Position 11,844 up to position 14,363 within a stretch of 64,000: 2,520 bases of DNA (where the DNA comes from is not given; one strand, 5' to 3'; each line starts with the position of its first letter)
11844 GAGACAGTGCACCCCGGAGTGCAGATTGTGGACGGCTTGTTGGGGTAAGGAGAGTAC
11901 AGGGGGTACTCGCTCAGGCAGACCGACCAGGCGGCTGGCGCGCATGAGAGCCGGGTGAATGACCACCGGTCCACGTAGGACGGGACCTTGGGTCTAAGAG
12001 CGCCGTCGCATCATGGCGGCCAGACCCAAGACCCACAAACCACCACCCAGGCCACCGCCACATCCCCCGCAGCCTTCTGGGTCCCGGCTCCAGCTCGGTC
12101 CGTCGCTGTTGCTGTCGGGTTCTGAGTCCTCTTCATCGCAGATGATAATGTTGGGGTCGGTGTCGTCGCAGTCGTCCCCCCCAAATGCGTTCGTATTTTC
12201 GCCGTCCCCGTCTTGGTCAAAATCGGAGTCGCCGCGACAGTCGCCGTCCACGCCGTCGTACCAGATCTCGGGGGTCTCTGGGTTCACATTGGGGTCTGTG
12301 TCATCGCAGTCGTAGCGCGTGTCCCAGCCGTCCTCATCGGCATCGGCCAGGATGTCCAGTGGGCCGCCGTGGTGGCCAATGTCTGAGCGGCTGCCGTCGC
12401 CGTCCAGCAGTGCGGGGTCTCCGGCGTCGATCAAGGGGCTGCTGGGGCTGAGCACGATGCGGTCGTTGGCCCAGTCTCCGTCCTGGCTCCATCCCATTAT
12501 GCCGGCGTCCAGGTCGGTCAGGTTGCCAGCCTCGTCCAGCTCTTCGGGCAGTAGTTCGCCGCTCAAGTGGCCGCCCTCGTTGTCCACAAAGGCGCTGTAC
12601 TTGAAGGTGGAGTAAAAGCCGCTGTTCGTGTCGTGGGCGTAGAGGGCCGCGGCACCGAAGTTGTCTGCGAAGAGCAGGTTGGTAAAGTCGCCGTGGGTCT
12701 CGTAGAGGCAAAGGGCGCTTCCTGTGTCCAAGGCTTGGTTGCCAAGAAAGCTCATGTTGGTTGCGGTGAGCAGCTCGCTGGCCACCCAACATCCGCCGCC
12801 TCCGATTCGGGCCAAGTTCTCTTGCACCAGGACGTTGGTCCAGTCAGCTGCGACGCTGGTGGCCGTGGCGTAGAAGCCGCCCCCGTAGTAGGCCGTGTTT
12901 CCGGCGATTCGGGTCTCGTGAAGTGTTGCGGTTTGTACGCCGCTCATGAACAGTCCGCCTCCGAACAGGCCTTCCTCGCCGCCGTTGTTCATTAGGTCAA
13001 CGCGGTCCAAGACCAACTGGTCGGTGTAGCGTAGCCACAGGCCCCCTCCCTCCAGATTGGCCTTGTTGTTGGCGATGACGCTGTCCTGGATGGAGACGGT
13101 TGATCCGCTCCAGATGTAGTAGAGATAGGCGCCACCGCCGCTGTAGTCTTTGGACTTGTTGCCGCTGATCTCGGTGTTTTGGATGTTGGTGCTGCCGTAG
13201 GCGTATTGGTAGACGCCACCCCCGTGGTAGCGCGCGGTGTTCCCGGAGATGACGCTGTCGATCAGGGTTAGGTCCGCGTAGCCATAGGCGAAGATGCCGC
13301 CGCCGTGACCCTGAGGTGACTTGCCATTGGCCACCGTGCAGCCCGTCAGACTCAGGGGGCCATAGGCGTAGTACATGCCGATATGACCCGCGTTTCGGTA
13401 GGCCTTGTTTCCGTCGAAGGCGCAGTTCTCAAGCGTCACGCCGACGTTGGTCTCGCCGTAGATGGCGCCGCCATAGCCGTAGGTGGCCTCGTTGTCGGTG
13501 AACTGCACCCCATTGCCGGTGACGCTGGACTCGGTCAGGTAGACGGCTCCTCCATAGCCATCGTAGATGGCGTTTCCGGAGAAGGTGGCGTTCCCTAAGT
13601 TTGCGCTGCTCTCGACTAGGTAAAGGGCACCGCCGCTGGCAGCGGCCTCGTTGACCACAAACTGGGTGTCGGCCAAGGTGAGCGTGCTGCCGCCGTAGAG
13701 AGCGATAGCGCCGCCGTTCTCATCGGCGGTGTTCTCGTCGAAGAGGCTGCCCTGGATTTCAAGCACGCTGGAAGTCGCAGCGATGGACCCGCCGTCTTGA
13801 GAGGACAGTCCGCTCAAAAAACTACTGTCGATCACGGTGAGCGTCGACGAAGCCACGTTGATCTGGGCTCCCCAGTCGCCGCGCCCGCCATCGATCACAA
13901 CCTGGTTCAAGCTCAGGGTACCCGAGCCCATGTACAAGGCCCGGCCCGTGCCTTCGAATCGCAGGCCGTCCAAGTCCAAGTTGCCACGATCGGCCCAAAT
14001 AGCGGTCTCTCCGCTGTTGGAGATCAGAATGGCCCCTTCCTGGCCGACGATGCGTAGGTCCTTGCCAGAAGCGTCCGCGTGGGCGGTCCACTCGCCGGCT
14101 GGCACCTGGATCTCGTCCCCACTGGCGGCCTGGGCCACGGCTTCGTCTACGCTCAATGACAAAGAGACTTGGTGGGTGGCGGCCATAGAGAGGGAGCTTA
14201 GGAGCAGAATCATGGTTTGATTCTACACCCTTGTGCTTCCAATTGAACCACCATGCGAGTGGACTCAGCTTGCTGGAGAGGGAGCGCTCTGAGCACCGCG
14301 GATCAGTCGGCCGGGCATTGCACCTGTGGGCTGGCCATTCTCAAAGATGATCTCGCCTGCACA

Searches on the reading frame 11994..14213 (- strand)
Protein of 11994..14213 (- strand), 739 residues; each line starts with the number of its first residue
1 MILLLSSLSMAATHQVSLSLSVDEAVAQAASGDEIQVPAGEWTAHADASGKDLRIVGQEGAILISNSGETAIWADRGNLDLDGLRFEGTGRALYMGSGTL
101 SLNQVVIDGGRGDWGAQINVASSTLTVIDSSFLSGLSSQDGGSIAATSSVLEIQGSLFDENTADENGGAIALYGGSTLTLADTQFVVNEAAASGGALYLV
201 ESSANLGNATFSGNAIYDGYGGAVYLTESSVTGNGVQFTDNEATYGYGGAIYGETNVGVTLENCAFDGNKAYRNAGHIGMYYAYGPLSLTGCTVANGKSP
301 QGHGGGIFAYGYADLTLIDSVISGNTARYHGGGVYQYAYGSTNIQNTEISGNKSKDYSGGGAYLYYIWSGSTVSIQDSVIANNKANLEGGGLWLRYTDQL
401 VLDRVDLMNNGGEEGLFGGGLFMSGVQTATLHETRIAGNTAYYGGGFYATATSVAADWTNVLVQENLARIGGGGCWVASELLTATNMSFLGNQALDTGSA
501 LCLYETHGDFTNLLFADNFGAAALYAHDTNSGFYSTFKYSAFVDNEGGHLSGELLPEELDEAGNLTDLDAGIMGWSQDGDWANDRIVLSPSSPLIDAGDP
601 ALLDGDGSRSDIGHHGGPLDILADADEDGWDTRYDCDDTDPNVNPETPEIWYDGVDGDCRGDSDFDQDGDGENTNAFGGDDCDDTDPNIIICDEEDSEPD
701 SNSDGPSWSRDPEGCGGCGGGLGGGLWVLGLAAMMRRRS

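Call 28: find_encoding_contigs(protein=window:11994-14213:-, flank=10000, max_places=1)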
Protein window:11994-14213:- (739 aa): 11 contigs read that carry it; 1 place shown.
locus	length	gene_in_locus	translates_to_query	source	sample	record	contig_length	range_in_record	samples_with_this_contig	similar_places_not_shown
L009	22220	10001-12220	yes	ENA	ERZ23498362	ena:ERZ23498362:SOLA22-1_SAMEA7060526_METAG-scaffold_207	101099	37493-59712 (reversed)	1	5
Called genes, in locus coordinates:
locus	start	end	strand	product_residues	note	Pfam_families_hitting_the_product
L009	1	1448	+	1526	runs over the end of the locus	PF13699:eCIS_core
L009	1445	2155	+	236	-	-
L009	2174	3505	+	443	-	-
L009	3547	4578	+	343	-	PF00195:Chal_sti_synt_N, PF08545:ACP_syn_III, PF08541:ACP_syn_III_C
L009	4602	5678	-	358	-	PF00089:Trypsin, PF13365:Trypsin_2, PF00595:PDZ (weak), PF13180:PDZ_2, PF17820:PDZ_6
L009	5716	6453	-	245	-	PF06161:DUF975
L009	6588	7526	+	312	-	-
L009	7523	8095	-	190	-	PF00440:TetR_N (weak)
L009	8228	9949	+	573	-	PF01979:Amidohydro_1 (faint), PF07969:Amidohydro_3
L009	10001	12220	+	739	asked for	PF13229:Beta_helix, PF02415:Chlam_PMP (faint), PF13229:Beta_helix, PF11617:Cu-binding_MopE (weak)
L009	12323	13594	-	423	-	PF07394:DUF1501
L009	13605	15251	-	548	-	-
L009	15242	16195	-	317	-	-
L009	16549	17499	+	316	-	-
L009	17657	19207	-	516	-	PF07610:DUF1573 (faint), PF15780:ASH (faint), PF22073:Cep192_D4 (faint), PF22544:HYDIN_VesB_CFA65-like_Ig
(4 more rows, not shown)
